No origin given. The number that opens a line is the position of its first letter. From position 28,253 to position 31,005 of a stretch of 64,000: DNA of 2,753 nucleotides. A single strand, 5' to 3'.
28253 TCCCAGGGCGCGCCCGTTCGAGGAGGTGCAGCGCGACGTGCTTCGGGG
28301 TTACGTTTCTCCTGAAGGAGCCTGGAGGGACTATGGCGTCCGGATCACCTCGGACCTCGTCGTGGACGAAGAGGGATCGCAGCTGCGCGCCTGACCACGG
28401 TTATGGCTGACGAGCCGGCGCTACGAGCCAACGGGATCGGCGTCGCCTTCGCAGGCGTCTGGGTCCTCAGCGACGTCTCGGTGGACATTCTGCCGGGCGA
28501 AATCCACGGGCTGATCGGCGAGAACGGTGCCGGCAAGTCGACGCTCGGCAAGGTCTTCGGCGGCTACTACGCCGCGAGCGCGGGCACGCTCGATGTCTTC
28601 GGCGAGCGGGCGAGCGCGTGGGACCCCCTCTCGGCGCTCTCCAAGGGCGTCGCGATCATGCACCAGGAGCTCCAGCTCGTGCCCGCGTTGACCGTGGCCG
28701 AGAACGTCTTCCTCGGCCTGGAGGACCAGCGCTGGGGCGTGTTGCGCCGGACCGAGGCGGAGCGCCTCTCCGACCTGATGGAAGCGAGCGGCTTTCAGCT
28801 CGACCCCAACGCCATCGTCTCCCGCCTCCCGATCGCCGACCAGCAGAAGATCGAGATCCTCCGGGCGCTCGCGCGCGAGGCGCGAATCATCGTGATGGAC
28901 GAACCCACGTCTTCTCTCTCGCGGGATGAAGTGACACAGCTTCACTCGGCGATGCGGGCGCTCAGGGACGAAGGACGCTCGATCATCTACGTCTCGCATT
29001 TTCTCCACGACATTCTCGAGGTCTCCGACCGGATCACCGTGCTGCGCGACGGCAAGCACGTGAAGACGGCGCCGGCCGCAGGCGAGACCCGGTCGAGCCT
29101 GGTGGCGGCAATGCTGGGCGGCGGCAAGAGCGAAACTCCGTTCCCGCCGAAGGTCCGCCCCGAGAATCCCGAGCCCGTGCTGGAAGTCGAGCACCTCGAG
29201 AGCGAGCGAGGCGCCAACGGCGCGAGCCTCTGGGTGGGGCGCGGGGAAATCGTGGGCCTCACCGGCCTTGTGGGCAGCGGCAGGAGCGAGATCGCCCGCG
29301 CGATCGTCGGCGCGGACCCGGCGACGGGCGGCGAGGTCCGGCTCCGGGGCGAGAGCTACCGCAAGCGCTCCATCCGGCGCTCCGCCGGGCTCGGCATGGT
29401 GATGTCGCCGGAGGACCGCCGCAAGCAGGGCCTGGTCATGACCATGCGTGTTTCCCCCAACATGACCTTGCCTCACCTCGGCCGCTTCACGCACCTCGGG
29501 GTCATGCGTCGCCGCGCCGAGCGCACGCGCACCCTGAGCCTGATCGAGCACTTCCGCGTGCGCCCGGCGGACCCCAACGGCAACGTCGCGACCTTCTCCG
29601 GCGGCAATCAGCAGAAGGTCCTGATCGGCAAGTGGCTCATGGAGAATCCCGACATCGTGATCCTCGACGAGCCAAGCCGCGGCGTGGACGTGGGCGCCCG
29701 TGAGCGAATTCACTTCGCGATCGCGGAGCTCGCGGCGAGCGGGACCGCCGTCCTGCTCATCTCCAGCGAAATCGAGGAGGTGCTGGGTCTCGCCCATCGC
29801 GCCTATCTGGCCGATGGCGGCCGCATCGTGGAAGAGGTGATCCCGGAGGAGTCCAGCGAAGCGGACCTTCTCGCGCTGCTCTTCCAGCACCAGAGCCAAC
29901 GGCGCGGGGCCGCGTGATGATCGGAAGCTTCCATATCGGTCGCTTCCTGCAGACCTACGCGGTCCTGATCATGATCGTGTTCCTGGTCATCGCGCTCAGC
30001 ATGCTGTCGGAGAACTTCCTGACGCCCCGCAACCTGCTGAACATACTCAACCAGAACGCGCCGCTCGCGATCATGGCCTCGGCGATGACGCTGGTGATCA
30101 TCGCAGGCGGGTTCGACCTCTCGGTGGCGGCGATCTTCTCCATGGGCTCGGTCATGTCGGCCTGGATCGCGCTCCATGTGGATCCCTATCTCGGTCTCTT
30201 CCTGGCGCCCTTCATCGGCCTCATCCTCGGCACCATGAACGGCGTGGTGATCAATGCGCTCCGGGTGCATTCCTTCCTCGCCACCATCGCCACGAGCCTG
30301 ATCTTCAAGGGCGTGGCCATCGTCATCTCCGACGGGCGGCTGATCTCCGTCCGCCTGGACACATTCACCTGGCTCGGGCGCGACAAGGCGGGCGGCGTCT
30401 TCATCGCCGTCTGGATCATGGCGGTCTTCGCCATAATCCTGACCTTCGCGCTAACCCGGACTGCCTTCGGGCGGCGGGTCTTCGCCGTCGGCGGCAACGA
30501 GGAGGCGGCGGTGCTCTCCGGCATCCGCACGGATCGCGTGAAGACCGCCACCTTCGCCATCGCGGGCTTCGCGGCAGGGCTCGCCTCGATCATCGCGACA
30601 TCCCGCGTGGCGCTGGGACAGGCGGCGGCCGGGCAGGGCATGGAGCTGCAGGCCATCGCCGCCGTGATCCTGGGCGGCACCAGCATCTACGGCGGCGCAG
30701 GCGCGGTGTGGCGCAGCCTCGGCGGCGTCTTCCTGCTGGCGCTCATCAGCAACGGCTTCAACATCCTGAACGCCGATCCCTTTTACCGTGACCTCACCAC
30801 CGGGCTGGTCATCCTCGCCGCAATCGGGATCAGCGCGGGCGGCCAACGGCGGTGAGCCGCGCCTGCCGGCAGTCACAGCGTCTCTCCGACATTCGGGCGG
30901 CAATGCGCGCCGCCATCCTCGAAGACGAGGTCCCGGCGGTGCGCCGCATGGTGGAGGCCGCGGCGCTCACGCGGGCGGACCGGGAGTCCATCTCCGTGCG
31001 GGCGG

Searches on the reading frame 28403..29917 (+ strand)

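Call 11: search_protein_families(library=pfam, proteins=[window:28403-29917:+])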
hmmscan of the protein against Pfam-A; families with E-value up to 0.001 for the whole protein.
window:28403-29917:+ (504 aa): 2 families
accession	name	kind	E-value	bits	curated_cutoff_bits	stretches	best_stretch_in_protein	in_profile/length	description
PF00005.33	ABC_tran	-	8.1e-45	153.2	25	2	22-170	1-137/137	ABC transporter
PF13304.12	AAA_21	-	1.2e-05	26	27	0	34-53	1-20/304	AAA domain, putative AbiEii toxin, Type IV TA system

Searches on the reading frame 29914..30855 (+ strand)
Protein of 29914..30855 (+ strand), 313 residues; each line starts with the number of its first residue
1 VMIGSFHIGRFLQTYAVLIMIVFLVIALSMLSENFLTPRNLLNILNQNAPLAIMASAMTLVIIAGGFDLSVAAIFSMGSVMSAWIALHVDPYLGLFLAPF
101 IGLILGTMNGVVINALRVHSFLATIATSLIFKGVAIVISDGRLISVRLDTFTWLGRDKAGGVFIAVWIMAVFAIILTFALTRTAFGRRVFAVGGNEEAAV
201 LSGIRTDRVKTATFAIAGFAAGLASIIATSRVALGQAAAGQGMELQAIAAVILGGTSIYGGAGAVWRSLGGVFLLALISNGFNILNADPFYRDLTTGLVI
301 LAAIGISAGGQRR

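Call 11: search_protein_families(library=pfam, proteins=[window:29914-30855:+])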
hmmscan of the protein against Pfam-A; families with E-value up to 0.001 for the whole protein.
window:29914-30855:+ (313 aa): 1 family
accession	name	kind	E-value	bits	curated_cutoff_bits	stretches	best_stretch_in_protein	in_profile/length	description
PF02653.21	BPD_transp_2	-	5.8e-33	114.6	26.8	1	40-303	1-268/269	Branched-chain amino acid transport system / permease component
